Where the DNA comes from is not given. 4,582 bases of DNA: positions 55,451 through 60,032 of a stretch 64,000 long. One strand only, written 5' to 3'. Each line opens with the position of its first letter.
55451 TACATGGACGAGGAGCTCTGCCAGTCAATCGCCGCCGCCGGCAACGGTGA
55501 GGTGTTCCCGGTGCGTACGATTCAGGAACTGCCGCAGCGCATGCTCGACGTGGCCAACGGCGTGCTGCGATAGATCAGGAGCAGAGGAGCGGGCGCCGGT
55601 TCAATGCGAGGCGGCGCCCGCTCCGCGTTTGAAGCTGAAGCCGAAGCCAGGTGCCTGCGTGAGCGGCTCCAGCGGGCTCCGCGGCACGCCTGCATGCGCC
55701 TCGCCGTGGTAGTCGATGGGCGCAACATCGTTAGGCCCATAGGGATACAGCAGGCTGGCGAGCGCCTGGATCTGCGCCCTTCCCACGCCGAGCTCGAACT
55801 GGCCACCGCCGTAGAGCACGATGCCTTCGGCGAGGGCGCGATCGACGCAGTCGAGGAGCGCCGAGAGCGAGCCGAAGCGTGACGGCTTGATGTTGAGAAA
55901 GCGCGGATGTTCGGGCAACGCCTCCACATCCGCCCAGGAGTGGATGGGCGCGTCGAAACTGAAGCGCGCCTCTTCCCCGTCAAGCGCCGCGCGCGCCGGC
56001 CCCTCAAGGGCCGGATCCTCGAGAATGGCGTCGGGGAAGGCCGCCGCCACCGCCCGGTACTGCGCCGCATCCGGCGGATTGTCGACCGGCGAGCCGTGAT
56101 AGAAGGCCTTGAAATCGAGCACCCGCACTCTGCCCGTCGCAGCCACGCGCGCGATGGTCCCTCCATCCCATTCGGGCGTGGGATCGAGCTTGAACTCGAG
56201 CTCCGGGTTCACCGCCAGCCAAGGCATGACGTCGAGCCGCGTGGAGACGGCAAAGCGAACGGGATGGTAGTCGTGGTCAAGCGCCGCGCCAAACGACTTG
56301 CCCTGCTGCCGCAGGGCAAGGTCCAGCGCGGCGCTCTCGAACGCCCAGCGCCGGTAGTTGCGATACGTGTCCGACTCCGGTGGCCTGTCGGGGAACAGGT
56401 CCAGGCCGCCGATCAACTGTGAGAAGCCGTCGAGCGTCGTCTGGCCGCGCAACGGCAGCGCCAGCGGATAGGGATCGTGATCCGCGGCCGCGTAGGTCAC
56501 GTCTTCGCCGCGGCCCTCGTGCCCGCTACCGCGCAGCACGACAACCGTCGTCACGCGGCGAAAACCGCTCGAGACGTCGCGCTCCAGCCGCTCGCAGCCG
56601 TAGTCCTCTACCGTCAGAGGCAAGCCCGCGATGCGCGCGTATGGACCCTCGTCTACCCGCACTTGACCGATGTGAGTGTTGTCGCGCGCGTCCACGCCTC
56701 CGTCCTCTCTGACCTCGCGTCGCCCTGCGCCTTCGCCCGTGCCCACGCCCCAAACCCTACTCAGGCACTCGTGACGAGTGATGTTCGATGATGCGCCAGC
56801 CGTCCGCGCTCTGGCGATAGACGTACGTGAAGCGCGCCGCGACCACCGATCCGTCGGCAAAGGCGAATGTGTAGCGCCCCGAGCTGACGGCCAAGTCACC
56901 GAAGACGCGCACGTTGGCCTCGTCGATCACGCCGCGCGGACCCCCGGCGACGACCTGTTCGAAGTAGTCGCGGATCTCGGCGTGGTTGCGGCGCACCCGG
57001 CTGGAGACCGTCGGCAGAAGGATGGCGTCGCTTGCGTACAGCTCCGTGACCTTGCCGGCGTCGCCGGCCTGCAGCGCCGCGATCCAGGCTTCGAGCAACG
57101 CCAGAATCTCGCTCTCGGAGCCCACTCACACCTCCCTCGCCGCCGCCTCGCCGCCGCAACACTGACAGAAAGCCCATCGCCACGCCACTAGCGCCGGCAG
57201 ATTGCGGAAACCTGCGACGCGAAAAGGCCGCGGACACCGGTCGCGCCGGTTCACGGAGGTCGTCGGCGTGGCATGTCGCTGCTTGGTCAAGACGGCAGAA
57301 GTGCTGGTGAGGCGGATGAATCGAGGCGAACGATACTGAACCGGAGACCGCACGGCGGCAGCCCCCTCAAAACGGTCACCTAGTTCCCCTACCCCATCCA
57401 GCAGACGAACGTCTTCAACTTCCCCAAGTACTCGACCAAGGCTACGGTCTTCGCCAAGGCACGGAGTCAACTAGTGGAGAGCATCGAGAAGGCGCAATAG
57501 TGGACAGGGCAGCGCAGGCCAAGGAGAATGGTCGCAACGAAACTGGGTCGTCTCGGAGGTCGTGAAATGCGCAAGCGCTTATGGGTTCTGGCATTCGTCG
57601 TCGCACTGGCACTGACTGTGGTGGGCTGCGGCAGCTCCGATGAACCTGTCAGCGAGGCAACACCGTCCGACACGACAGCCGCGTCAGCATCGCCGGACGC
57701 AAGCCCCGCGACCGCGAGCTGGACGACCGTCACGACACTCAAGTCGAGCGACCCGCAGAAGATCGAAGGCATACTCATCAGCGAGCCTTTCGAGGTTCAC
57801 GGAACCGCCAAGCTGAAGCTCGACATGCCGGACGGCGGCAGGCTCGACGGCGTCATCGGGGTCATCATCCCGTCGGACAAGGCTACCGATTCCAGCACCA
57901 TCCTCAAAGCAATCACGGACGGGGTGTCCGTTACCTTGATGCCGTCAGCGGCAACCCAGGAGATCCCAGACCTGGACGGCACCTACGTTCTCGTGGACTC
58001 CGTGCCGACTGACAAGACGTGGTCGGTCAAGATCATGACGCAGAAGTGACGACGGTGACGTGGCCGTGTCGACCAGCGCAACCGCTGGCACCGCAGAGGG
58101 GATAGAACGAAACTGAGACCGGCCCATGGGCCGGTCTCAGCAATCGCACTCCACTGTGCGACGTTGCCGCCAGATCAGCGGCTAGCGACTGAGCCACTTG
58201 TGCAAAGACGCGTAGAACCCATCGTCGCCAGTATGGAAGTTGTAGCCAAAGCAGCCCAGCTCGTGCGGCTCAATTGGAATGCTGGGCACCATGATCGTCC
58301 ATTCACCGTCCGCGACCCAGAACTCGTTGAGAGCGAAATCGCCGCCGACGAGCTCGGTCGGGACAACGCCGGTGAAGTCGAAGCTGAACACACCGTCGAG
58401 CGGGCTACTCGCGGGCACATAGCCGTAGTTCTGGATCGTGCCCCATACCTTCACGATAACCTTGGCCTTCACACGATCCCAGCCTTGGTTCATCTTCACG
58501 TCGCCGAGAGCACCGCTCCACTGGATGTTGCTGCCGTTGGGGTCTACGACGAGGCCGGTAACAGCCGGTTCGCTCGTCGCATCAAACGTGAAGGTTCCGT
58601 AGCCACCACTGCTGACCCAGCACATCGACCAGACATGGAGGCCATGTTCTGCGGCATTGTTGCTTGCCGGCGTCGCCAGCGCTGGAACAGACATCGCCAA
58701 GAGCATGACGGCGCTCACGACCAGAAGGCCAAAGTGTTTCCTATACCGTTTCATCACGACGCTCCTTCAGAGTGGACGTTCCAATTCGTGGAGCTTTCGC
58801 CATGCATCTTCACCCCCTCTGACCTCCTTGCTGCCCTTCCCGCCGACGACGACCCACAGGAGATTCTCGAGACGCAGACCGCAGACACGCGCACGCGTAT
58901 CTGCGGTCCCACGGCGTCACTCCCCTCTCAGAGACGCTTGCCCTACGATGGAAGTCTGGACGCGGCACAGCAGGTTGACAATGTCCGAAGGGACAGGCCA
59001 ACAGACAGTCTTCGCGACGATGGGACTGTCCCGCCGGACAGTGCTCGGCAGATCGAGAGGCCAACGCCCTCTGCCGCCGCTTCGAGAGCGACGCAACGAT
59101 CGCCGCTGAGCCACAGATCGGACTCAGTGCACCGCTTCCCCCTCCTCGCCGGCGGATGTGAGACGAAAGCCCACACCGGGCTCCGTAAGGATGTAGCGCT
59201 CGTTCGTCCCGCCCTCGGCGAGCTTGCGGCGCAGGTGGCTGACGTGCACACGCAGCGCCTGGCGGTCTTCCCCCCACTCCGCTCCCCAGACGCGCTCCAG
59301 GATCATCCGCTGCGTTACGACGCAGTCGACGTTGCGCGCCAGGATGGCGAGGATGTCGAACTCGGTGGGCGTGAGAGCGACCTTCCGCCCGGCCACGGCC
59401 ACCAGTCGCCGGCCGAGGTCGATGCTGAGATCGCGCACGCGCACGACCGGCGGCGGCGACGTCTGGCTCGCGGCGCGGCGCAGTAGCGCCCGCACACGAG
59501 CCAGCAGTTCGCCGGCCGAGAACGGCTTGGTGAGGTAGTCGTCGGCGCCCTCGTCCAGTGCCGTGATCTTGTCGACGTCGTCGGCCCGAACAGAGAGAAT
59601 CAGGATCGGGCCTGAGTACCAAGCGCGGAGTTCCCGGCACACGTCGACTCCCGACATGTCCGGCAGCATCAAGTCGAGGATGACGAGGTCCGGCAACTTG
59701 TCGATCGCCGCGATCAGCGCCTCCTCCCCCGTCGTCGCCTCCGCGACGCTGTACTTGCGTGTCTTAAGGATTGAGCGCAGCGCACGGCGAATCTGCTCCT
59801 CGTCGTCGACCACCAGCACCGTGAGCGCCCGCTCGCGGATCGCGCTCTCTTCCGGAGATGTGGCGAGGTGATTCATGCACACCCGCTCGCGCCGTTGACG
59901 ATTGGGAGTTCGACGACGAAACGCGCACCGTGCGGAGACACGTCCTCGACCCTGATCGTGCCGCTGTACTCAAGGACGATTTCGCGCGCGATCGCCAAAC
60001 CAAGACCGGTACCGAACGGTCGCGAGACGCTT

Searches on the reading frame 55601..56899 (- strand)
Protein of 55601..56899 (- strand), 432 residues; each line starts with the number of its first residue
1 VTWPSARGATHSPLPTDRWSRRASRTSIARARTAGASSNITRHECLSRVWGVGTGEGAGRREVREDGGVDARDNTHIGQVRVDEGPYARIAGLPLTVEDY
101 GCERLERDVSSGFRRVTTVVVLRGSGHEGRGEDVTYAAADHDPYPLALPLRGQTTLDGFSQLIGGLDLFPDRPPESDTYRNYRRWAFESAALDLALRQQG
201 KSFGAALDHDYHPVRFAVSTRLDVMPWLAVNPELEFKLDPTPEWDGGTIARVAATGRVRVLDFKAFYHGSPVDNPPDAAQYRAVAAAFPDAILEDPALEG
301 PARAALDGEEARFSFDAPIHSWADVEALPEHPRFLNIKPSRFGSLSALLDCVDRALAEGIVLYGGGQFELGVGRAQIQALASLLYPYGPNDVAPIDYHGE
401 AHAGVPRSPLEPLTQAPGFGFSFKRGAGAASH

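Call 13: search_protein_families(library=pfam, proteins=[window:55601-56899:-], max_evalue=0.01)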
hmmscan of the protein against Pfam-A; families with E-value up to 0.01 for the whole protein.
window:55601-56899:- (432 aa): 0 families

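Call 27: search_protein_families(library=ncbifam, proteins=[window:55601-56659:-], max_evalue=0.001)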
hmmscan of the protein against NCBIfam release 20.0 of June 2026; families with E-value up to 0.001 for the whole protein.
window:55601-56659:- (352 aa): 1 family
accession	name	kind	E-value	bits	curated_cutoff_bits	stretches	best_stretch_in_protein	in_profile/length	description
TIGR01928.1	menC_lowGC_arch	equivalog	2.2e-05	23.7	200.65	1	235-316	229-312/325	o-succinylbenzoate synthase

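Call 28: search_solved_structures(query=window:55601-56659:-, max_evalue=1)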
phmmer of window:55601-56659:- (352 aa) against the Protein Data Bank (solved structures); distinct sequences matched with E-value up to 1: 17.
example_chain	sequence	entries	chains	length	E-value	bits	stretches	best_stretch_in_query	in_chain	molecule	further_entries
1sja_A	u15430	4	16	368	1.6e-05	27.4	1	103-316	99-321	N-acylamino acid racemase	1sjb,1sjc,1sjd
3qld_A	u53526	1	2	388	3e-05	26.5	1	252-321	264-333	Mandelate racemase/muconate lactonizing protein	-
7s8w_A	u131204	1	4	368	5.8e-05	25.5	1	103-316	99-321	N-succinylamino acid racemase/O-succinylbenzoate synthase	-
4a6g_A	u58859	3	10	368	9.8e-05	24.8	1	103-318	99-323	N-ACYLAMINO ACID RACEMASE | N-succinylamino acid racemase | O-SUCCINYLBENZOATE SYNTHASE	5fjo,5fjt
5fjr_A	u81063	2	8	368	0.0001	24.8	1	103-318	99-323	O-SUCCINYLBENZOATE SYNTHASE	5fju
5fjp_A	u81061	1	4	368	0.00026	23.4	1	103-318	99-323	O-SUCCINYLBENZOATE SYNTHASE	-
2zc8_A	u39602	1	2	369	0.0013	21.1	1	253-320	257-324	N-acylamino acid racemase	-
1wuf_A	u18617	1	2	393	0.0018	20.6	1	231-312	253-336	hypothetical protein lin2664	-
3i6t_A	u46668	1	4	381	0.099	14.9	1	211-294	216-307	Muconate cycloisomerase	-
2okt_A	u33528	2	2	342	0.14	14.4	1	237-325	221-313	O-succinylbenzoic acid synthetase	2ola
3h70_A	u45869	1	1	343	0.15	14.4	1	238-325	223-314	O-succinylbenzoic acid (OSB) synthetase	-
1r0m_A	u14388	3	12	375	0.51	12.6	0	254-345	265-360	N-acylamino acid racemase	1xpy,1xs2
2ggj_A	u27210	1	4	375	0.52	12.5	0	254-345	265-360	N-acylamino acid racemase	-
2ggi_A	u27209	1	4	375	0.56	12.4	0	254-345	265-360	N-acylamino acid racemase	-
3atp_A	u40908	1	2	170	0.67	12.2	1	229-288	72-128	Methyl-accepting chemotaxis protein I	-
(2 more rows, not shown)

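Call 29: find_related_loci(query=window:55601-56659:-, collection=genome_contigs, flank=8000)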
Query window:55601-56659:- (352 aa) in genome_contigs; peptide patterns used: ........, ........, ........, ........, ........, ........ (x = any residue, [..] = any of these).
257 stretches matched a pattern; 229 encode a relative of the query (tblastn E <= 1e-3); the best 80 are kept; 80 distinct loci.
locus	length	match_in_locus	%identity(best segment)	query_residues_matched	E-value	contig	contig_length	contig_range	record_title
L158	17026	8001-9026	77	4-345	2e-172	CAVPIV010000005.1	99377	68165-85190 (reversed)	MAG: uncultured Thermoleophilia bacterium isolate MFD00032.bin.1.63 genome assembly, contig: contig_46743, whole genome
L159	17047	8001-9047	72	1-349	3e-167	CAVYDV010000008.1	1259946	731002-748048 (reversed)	MAG: uncultured Thermoleophilia bacterium isolate MFD03804.bin.2.198 genome assembly, contig: contig_9876, whole genome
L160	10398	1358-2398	77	7-345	2e-165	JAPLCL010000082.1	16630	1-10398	MAG: Actinomycetota bacterium isolate LacPavin_0920_SED2_MAG_69_15 LacPavin_0920_SED2_scaffold_899235, whole genome shot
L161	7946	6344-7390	77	5-345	2e-165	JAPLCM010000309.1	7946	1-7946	MAG: Actinomycetota bacterium isolate LacPavin_0920_SED4_MAG_69_54 LacPavin_0920_SED4_scaffold_1544958, whole genome sho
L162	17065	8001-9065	75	5-351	7e-161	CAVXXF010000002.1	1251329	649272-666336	MAG: uncultured Thermoleophilia bacterium isolate MFD04716.bin.1.399 genome assembly, contig: contig_4551, whole genome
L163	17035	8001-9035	72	1-345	1e-158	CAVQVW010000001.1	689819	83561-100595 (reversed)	MAG: uncultured Thermoleophilia bacterium isolate MFD09964.bin.1.34 genome assembly, contig: contig_18347, whole genome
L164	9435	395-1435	75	7-345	9e-158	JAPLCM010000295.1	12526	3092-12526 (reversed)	MAG: Actinomycetota bacterium isolate LacPavin_0920_SED4_MAG_69_54 LacPavin_0920_SED4_scaffold_1091111, whole genome sho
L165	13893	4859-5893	74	1-345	9e-156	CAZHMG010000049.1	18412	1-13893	MAG TPA_asm: uncultured Thermoleophilia bacterium isolate SRP302447_co3_62 genome assembly, contig: NODE_8389_length_184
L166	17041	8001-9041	74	7-345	5e-155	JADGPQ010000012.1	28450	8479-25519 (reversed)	MAG: Thermoleophilia bacterium isolate Chersky.21_4 contig-100_257, whole genome shotgun sequence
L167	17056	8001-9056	70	7-344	9e-154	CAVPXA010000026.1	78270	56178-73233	MAG: uncultured Thermoleophilia bacterium isolate MFD00032.bin.2.227 genome assembly, contig: contig_66302, whole genome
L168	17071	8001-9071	70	2-344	1e-152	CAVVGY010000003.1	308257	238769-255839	MAG: uncultured Thermoleophilia bacterium isolate MFD02979.bin.2.115 genome assembly, contig: contig_15084, whole genome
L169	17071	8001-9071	69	2-344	1e-152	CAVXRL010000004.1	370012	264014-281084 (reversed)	MAG: uncultured Actinomycetes bacterium isolate MFD01721.bin.1.253 genome assembly, contig: contig_20356, whole genome s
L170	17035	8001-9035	74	7-345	2e-152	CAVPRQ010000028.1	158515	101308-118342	MAG: uncultured Thermoleophilia bacterium isolate MFD00032.bin.2.201 genome assembly, contig: contig_95241, whole genome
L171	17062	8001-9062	69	5-344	3e-152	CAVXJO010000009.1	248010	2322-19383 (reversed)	MAG: uncultured Thermoleophilia bacterium isolate MFD05684.bin.1.282 genome assembly, contig: contig_39524, whole genome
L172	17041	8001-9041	70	7-345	2e-151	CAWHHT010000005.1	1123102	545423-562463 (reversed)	MAG: uncultured Thermoleophilia bacterium isolate MFD01872.bin.2.207 genome assembly, contig: contig_50096, whole genome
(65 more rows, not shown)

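Call 66: search_solved_structures(query=window:55601-56659:-, max_evalue=0.0001, show_alignments=1)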
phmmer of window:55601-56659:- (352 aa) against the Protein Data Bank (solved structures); distinct sequences matched with E-value up to 0.0001: 5.
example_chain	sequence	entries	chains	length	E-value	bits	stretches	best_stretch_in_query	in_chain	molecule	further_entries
1sja_A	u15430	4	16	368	1.6e-05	27.4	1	103-316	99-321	N-acylamino acid racemase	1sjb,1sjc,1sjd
3qld_A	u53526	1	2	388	3e-05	26.5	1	252-321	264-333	Mandelate racemase/muconate lactonizing protein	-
7s8w_A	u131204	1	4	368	5.8e-05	25.5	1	103-316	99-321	N-succinylamino acid racemase/O-succinylbenzoate synthase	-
4a6g_A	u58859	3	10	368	9.8e-05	24.8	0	103-318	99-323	N-ACYLAMINO ACID RACEMASE | N-succinylamino acid racemase | O-SUCCINYLBENZOATE SYNTHASE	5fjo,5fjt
5fjr_A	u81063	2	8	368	0.0001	24.8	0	103-318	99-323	O-SUCCINYLBENZOATE SYNTHASE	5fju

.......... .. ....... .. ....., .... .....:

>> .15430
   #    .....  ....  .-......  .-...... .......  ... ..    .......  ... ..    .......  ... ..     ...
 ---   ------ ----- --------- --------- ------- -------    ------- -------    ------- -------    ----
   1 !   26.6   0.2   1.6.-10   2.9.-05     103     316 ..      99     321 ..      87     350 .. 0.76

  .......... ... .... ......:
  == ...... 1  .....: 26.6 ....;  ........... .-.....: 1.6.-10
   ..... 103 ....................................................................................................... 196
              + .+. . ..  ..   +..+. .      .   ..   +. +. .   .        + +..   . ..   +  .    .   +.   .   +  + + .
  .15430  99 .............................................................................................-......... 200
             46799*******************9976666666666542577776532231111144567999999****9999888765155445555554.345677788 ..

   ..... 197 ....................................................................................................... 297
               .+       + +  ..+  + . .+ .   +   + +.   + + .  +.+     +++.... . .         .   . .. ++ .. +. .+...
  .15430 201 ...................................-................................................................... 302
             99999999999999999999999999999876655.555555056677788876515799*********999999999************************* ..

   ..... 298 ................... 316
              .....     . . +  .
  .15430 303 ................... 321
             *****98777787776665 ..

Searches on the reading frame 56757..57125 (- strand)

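Call 13: search_protein_families(library=pfam, proteins=[window:56757-57125:-], max_evalue=0.01)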
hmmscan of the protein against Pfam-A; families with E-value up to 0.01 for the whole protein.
window:56757-57125:- (122 aa): 6 families
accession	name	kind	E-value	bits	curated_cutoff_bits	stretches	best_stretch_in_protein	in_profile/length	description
PF08332.16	CaMKII_AD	-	2.3e-19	70.2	22.1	1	4-120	2-127/128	Calcium/calmodulin dependent protein kinase II association domain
PF13474.12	SnoaL_3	-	6.2e-14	52.8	22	1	7-120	1-118/121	SnoaL-like domain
PF14534.12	DUF4440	-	6.5e-13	49.5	25.2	1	7-112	1-107/107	Domain of unknown function (DUF4440)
PF12680.13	SnoaL_2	-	1.9e-10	41.7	27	1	12-115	2-102/102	SnoaL-like domain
PF13577.12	SnoaL_4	-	1.1e-05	25.9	24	1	4-113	6-123/126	SnoaL-like domain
PF11533.15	AtzH-like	-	0.0013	18.9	27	1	6-120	11-123/126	AtzH-like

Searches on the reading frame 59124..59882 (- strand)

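Call 69: search_protein_families(library=pfam, proteins=[window:59124-59882:-], max_evalue=0.00001)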
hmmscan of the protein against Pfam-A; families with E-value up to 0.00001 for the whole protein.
window:59124-59882:- (252 aa): 2 families
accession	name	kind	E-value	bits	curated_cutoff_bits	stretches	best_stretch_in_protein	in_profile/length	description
PF00072.30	Response_reg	-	3.5e-30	104.9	30.2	1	22-131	1-111/111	Response regulator receiver domain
PF00486.34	Trans_reg_C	-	2.2e-22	79.3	26.2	1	165-241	1-77/77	Transcriptional regulatory protein, C terminal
